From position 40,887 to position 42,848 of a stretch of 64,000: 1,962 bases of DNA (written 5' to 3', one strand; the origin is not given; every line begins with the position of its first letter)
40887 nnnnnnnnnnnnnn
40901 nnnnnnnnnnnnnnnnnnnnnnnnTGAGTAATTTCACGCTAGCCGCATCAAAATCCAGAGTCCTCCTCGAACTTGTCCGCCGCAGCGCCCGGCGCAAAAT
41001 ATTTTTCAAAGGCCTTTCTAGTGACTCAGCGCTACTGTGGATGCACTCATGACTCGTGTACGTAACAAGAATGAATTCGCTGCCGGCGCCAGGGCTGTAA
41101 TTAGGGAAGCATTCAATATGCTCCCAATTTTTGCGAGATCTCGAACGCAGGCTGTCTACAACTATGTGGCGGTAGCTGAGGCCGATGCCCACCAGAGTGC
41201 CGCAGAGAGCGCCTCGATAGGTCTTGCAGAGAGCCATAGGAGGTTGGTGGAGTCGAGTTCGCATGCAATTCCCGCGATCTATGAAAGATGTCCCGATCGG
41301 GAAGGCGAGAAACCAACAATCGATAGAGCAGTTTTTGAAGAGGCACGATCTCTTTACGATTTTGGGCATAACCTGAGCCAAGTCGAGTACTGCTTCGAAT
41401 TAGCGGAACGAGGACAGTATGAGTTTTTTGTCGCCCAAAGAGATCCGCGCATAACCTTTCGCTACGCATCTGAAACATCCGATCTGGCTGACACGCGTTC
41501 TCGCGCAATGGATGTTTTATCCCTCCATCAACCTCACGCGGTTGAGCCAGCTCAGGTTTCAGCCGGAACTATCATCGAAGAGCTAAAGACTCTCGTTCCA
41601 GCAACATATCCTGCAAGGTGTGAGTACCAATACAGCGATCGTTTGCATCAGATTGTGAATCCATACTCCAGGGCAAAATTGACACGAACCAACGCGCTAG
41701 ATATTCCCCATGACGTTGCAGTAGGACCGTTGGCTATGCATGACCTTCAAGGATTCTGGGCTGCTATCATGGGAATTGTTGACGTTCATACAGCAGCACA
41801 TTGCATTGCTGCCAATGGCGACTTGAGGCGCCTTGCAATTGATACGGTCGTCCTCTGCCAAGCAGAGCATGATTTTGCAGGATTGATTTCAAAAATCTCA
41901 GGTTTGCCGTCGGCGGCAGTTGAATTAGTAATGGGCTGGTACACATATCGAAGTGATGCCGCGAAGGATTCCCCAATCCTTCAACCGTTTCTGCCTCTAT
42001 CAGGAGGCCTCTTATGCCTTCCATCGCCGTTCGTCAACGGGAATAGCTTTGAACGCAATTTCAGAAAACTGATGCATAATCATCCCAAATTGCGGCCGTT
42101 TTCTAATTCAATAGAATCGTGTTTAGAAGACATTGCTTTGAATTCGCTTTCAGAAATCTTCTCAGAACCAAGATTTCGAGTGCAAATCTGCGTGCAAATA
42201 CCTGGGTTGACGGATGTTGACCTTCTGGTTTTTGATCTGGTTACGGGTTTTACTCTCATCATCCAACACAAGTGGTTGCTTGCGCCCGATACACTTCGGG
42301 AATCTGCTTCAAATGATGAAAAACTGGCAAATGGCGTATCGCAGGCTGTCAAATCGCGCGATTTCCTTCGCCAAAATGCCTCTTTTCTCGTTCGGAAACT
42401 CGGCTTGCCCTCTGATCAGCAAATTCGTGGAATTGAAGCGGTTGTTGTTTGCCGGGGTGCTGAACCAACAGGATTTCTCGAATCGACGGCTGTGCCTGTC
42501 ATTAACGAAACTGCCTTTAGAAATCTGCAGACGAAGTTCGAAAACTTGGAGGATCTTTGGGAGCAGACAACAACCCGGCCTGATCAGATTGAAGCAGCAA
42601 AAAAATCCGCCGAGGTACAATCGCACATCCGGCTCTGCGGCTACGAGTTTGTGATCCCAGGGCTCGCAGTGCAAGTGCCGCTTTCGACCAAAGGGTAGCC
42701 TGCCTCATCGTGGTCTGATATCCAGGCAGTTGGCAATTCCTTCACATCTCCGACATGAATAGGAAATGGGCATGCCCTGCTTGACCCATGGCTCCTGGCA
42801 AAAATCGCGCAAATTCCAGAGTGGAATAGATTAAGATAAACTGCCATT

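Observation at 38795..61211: ~22 kb defence cargo sits in the rexAB-like position directly downstream of, and co-oriented with, the cI-type repressor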

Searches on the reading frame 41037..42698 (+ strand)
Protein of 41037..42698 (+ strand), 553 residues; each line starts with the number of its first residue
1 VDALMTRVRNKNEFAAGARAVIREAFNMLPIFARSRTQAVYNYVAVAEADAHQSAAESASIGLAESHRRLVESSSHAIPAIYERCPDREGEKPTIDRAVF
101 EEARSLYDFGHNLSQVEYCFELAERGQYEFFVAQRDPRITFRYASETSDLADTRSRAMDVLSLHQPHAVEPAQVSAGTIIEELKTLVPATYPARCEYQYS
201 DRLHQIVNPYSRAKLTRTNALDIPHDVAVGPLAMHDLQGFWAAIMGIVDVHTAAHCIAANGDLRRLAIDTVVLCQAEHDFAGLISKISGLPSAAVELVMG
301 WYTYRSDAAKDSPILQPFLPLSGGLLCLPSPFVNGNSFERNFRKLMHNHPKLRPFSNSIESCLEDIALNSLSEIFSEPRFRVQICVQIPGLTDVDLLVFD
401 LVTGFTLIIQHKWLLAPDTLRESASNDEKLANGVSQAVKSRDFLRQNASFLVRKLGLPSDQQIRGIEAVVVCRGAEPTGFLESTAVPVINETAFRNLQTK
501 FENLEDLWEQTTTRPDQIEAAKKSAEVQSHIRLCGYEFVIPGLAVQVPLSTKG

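Call 5: search_protein_families(library=pfam, proteins=[window:41037-42698:+], max_evalue=0.01)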
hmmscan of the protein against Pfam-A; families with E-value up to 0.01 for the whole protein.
window:41037-42698:+ (553 aa): 0 families

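Call 7: search_protein_families(library=padloc, proteins=[window:41037-42698:+], max_evalue=0.001)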
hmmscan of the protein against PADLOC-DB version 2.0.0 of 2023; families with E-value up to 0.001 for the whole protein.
window:41037-42698:+ (553 aa): 0 families

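Call 22: search_protein_families(library=phrogs, proteins=[window:41037-42698:+], max_evalue=0.01)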
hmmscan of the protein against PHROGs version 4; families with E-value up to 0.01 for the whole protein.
window:41037-42698:+ (553 aa): 0 families

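Call 36: search_solved_structures(query=window:41037-42698:+, max_evalue=1)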
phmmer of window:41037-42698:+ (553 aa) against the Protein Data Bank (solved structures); distinct sequences matched with E-value up to 1: 0.

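Call 37: search_protein_families(library=ncbifam, proteins=[window:41037-42698:+], max_evalue=0.01)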
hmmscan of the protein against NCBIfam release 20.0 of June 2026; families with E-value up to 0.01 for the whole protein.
window:41037-42698:+ (553 aa): 0 families

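Call 53: find_homologous_proteins(query=window:41037-42698:+, max_evalue=0.00001)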
Query window:41037-42698:+ (553 aa): 37 proteins with E <= 0.00001 among 8000 candidates.
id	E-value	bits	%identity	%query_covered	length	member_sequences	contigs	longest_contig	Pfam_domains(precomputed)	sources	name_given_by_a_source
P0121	0.0e+0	1240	100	99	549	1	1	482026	-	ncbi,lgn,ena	-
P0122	5.4e-167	575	49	98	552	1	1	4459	-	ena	-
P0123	2.6e-163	563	49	99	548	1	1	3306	-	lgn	-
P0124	1.8e-155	537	47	98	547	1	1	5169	-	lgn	-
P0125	2.5e-155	536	47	98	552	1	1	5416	-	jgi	jgi:hypothetical protein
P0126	8.1e-152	525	47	98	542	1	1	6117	-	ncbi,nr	ncbi:hypothetical protein MYX84_11485 [Acidobacteria bacterium AH-259-O06]|nr:hypothetical protein [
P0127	6.3e-151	522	46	98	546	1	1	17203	-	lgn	-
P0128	5.5e-148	512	46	98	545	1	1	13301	-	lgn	-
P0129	1.5e-146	507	45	99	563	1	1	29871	-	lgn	-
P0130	3.9e-146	506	45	98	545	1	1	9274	-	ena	-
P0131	5.9e-146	506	44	98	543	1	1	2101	-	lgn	-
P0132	1.8e-144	501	46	98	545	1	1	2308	-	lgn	-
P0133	1.8e-143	497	46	98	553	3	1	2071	-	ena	-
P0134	1.3e-142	495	46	98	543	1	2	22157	-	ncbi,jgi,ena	-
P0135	4.2e-142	493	50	86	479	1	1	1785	-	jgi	jgi:hypothetical protein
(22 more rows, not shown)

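Call 54: find_encoding_contigs(protein=P0121, flank=10000, max_places=3)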
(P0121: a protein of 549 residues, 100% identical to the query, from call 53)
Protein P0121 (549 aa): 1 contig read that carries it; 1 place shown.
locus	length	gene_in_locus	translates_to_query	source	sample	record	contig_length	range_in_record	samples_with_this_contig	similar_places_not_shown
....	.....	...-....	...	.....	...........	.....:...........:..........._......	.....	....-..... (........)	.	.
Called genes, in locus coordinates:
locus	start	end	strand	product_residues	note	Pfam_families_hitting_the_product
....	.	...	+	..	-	?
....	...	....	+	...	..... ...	-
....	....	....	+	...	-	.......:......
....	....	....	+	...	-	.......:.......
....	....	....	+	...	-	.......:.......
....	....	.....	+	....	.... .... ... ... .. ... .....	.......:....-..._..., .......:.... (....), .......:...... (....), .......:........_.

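Call 71: predict_structure(alignment_id=A2)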
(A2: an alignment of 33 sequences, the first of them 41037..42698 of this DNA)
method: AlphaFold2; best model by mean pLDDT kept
length: 553 residues; sequences in the alignment: 33
mean_pLDDT: 90.4   pTM: 0.89
mean pLDDT of the five models: 90.4, 89.4, 88.0, 87.8, 87.7
residues with pLDDT >= 90: 394; 70-90: 127; 50-70: 23; < 50: 9
segments of 3 or more residues with pLDDT < 50: 1-5, 551-553
pLDDT, mean of each block of 10 residues (from residue 1): 60 96 98 98 97 87 90 95 94 95 98 95 92 93 89 84 63 78 84 84 95 90 92 97 97 91 85 97 98 97 90 89 96 92 92 92 91 93 96 97 97 87 88 96 96 95 96 75 84 87 92 89 91 97 79 41
secondary structure, 60 per line:
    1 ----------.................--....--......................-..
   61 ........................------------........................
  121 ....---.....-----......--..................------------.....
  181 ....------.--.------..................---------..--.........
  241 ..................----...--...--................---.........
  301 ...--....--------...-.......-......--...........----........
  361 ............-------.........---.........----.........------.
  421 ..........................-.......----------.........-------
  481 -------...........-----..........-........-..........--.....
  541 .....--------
elements in order: H11-27 H30-33 H36-57 H59-84 H97-124 E128-132 E138-143 H146-163 H176-184 H201-218 H234-258 E273-276 H277-288 H292-302 H306-309 E318-320 E325-328 H330-335 H338-348 H353-372 E380-388 E392-400 E405-413 H420-446 H448-454 E465-473 E488-490 H491-498 H504-513 H515-522 E524-533 E536-545

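Call 99: find_related_loci(query=A2, collection=viral_contigs, flank=8000)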
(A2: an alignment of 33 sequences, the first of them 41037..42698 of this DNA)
Query A2 (553 aa) in viral_contigs; peptide patterns used: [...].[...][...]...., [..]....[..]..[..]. (x = any residue, [..] = any of these).
35 stretches matched a pattern; 1 encode a relative of the query (tblastn E <= 1e-3); 1 distinct loci.
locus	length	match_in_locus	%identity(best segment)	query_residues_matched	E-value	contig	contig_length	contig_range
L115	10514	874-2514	40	1-543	5e-129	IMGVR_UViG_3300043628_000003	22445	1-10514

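Call 101: search_protein_families(library=pfam, proteins=[L115:49-714:+, L115:3501-3965:-, L115:4006-4770:+, L115:5146-6639:+, L115:6795-8057:-, L115:8358-9767:-, L115:9768-10451:-], max_evalue=0.001)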
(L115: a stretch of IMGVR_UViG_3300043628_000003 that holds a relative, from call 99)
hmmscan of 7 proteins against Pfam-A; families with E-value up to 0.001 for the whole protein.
L115:49-714:+ (221 aa): 0 families

L115:3501-3965:- (154 aa): 0 families

L115:4006-4770:+ (254 aa): 0 families

L115:5146-6639:+ (497 aa): 2 families
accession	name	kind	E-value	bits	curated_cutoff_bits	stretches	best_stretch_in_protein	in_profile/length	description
PF00589.27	Phage_integrase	-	9e-18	65.1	27.1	1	269-459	6-169/172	Phage integrase family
PF02899.23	Phage_int_SAM_1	-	9.3e-06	26.3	22.3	1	191-244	27-82/83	Phage integrase, N-terminal SAM-like domain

L115:6795-8057:- (420 aa): 2 families
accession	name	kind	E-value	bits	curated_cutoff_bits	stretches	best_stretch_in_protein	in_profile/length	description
PF00589.27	Phage_integrase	-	1.5e-20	74.1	27.1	1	229-398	4-168/172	Phage integrase family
PF14659.12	Phage_int_SAM_3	-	3.5e-08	34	22.6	1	120-175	2-57/58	Phage integrase, N-terminal SAM-like domain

L115:8358-9767:- (469 aa): 3 families
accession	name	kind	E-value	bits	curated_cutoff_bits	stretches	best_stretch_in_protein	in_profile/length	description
PF03796.21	DnaB_C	-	4.2e-33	115.2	27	1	193-447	4-254/255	DnaB-like helicase C terminal domain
PF00772.26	DnaB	-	5.8e-27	94.2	23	1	8-108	2-103/103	DnaB-like helicase N terminal domain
PF13481.12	AAA_25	-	7.4e-12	45.7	27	1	202-371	26-192/195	AAA domain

L115:9768-10451:- (227 aa): 0 families

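Call 120: search_protein_representatives(alignment_id=A2)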
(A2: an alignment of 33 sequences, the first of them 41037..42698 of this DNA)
Query: 33 sequences, 546 profile positions. Proteins with E-value up to 0.001 (for the whole library): 1338; up to 1e-10: 886; up to 1e-30: 229. The best 150 are listed.
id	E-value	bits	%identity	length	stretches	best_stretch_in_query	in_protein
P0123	1.8e-232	789.4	-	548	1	1-545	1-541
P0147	1.2e-223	760.3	-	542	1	2-544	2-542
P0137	2.5e-220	749.3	-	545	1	1-544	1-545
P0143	1.4e-219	746.8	-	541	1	4-543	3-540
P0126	2.0e-218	743.0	-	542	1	1-544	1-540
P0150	1.3e-213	727.1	-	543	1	5-544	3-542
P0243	5.5e-213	725.0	-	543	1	6-546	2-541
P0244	1.5e-208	710.4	-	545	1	1-544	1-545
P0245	6.4e-190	648.9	-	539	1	6-542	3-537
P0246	2.8e-186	636.9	-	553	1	6-545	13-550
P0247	2.8e-179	613.8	-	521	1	25-543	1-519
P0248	1.5e-177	608.0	-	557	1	8-543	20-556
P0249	3.8e-163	560.5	-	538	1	9-542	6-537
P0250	2.0e-158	545.0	-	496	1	52-543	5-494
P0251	5.0e-139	480.9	-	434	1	126-544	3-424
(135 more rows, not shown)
